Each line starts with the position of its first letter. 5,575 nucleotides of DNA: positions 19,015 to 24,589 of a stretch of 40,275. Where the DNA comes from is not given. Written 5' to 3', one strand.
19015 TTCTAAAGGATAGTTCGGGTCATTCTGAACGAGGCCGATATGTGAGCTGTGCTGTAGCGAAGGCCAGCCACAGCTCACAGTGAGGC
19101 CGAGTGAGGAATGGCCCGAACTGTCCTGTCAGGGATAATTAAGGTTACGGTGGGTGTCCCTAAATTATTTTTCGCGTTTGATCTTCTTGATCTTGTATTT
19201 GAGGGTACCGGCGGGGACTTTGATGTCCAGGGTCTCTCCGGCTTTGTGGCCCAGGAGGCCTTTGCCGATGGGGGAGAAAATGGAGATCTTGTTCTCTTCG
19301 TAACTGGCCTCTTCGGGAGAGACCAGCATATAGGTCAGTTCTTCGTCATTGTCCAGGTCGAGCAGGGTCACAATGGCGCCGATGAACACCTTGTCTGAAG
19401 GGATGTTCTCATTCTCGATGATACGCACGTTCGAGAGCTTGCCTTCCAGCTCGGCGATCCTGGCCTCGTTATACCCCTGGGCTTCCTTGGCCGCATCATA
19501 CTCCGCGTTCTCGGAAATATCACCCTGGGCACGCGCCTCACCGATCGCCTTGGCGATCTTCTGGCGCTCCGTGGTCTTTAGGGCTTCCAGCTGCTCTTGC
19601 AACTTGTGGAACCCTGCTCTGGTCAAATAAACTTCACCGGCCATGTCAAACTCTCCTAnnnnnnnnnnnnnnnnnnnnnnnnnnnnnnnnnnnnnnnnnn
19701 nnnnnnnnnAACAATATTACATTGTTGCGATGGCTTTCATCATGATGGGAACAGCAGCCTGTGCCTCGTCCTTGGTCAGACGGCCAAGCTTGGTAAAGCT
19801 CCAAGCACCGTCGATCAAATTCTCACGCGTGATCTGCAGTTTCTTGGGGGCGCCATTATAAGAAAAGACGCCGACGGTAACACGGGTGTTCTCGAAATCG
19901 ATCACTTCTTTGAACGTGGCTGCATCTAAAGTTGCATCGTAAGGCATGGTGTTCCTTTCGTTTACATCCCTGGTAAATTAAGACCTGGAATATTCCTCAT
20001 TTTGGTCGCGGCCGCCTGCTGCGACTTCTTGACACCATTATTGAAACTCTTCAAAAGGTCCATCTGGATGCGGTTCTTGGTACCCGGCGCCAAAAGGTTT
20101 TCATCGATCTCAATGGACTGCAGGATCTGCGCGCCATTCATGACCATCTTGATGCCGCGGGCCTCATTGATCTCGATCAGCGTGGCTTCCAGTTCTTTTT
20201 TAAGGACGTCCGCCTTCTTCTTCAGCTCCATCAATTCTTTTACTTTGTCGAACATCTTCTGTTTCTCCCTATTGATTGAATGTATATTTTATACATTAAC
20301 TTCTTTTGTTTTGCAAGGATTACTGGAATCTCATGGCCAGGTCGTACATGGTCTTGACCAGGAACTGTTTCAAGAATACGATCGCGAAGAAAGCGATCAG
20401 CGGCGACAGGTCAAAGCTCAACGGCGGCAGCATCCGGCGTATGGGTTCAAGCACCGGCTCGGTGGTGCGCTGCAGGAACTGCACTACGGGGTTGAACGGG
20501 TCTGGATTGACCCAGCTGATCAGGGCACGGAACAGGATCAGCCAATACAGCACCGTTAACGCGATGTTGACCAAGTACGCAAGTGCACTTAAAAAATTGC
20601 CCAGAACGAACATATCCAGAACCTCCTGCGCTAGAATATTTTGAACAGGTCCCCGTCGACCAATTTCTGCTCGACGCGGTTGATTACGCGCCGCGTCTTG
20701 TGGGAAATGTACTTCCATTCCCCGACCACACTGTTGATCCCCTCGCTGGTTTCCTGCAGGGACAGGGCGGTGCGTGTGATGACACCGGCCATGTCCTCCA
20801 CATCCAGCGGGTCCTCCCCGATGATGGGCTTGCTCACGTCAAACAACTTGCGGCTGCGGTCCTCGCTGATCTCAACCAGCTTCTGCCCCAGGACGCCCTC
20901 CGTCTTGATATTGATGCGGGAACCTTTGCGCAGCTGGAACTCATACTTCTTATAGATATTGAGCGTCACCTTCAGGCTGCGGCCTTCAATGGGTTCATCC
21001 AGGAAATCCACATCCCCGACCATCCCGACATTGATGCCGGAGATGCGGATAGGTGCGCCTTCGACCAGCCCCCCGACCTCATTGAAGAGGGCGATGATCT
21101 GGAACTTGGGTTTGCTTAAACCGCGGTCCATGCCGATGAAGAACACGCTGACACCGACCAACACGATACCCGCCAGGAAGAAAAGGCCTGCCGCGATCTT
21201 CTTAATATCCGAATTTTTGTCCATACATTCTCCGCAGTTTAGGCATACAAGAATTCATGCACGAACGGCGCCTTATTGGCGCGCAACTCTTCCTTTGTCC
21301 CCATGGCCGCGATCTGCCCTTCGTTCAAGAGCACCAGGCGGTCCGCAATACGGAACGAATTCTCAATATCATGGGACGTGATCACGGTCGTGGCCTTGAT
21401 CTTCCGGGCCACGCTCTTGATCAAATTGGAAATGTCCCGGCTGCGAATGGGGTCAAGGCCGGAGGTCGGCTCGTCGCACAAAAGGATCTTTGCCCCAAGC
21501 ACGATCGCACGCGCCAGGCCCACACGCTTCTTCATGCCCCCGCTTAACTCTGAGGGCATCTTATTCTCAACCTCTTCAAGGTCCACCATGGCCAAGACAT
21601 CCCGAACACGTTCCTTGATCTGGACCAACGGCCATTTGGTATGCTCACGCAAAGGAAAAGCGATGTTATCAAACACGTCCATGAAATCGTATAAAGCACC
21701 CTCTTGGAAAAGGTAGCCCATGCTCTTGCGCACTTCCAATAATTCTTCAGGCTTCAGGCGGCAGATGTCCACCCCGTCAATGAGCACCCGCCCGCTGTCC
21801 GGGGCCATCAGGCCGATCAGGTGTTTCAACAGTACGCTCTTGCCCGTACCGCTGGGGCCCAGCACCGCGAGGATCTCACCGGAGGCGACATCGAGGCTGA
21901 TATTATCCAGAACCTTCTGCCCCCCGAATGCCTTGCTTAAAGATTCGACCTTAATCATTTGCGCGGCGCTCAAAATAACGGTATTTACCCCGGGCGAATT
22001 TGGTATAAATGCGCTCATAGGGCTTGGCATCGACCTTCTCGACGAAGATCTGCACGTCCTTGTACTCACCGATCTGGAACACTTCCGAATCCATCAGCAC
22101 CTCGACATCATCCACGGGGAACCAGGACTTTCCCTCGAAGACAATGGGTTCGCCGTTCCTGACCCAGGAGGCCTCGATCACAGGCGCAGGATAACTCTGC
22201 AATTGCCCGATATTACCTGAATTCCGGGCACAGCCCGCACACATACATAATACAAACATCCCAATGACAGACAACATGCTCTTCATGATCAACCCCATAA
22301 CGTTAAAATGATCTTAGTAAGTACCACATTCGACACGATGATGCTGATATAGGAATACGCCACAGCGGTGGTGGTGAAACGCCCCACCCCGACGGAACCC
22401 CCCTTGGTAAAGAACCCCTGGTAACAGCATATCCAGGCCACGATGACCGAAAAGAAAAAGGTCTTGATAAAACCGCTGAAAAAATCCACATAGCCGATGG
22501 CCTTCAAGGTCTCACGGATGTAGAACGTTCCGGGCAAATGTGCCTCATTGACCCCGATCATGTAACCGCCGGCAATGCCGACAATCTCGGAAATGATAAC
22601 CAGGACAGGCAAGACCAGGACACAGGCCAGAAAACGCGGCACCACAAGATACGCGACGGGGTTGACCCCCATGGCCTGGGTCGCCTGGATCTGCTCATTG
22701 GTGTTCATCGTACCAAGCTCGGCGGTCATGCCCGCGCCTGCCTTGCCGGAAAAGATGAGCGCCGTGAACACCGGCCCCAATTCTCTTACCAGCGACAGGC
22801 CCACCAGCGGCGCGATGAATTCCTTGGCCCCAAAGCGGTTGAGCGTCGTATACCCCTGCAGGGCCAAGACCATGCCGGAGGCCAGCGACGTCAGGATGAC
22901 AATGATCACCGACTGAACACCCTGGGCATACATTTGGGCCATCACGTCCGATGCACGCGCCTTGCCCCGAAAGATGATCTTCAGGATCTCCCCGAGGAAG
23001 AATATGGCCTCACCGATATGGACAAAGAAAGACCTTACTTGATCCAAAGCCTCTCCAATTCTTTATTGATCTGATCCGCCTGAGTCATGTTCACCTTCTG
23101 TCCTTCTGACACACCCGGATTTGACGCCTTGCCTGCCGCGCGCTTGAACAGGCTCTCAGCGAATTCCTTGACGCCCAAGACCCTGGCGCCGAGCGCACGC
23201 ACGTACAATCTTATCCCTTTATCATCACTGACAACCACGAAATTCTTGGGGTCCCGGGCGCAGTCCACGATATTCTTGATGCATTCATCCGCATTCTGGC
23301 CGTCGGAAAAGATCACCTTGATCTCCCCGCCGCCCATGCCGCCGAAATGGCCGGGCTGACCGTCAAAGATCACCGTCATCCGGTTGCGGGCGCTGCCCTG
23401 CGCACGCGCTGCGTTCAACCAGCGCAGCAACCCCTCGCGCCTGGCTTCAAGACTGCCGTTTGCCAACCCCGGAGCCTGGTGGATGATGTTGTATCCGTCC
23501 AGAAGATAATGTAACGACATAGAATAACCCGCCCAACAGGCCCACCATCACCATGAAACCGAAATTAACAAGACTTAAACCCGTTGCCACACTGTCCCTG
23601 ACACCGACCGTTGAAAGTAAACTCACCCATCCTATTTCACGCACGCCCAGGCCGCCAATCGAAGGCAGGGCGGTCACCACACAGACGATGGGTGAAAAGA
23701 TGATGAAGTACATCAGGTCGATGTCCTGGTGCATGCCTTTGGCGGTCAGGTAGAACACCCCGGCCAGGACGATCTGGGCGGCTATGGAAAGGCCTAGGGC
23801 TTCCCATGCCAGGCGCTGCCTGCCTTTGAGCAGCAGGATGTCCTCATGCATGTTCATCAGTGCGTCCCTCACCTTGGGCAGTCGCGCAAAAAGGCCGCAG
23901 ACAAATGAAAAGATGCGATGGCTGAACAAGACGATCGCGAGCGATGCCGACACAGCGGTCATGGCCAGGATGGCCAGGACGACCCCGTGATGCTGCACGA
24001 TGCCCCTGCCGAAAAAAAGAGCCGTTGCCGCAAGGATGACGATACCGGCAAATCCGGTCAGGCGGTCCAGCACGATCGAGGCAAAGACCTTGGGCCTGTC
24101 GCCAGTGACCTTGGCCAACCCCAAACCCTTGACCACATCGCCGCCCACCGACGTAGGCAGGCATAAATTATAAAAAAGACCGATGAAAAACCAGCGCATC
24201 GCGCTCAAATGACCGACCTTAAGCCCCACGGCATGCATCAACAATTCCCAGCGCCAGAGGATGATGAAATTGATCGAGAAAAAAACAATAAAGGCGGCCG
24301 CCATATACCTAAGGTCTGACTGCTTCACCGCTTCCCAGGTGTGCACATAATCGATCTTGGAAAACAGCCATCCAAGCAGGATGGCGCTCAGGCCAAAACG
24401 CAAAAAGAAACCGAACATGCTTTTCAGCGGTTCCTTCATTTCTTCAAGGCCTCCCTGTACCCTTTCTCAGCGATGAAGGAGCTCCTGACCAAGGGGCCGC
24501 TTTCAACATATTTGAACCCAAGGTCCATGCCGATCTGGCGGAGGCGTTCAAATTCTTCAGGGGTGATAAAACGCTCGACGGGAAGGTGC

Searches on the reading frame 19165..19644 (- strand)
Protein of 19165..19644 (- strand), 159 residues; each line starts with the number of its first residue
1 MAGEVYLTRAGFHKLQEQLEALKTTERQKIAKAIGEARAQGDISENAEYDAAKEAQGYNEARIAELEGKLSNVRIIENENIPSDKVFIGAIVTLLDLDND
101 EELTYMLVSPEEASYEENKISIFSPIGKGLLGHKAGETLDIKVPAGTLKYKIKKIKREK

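Call 16: search_protein_families(library=pfam, max_evalue=0.001, proteins=[window:19165-19644:-])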
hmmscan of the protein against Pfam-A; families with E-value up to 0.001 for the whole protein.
window:19165-19644:- (159 aa): 2 families
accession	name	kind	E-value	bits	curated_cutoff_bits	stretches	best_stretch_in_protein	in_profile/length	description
PF03449.20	GreA_GreB_N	-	5e-29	100.7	24.5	1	5-75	1-71/71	Transcription elongation factor, N-terminal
PF01272.25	GreA_GreB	-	2.8e-26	91.7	26.9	1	82-156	2-76/77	Transcription elongation factor, GreA/GreB, C-term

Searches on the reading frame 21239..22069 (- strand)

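Call 16: search_protein_families(library=pfam, max_evalue=0.001, proteins=[window:21239-22069:-])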
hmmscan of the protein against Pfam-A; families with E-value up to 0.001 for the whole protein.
window:21239-22069:- (276 aa): 2 families
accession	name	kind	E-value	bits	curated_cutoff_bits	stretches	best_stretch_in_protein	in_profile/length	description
PF00005.33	ABC_tran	-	1.9e-34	119.6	25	1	54-203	1-137/137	ABC transporter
PF13304.12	AAA_21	-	1.1e-05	26.2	27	0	172-234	235-299/304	AAA domain, putative AbiEii toxin, Type IV TA system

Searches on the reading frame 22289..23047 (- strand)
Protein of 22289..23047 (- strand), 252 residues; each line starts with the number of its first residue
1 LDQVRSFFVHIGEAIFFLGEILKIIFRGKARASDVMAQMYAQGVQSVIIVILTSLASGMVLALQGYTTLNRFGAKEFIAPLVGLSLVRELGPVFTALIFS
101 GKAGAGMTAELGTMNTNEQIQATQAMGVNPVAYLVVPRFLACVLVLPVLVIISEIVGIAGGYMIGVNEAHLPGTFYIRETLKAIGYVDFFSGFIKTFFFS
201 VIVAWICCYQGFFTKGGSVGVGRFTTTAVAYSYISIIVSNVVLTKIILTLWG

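Call 16: search_protein_families(library=pfam, max_evalue=0.001, proteins=[window:22289-23047:-])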
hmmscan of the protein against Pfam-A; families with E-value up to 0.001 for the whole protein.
window:22289-23047:- (252 aa): 1 family
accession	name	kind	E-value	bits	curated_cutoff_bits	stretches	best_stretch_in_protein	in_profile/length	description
PF02405.21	MlaE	-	3.5e-73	246.1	22.5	1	36-245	2-211/212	Permease MlaE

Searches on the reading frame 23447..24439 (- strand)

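Call 5: search_protein_families(library=pfam, max_evalue=0.001, proteins=[window:23447-24439:-])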
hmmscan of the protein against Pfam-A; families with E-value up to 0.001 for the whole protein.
window:23447-24439:- (330 aa): 1 family
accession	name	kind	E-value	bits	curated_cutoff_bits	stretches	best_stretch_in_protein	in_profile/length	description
PF03706.18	LPG_synthase_TM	-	4.8e-36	125.2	33.4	1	12-303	2-301/302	Lysylphosphatidylglycerol synthase TM region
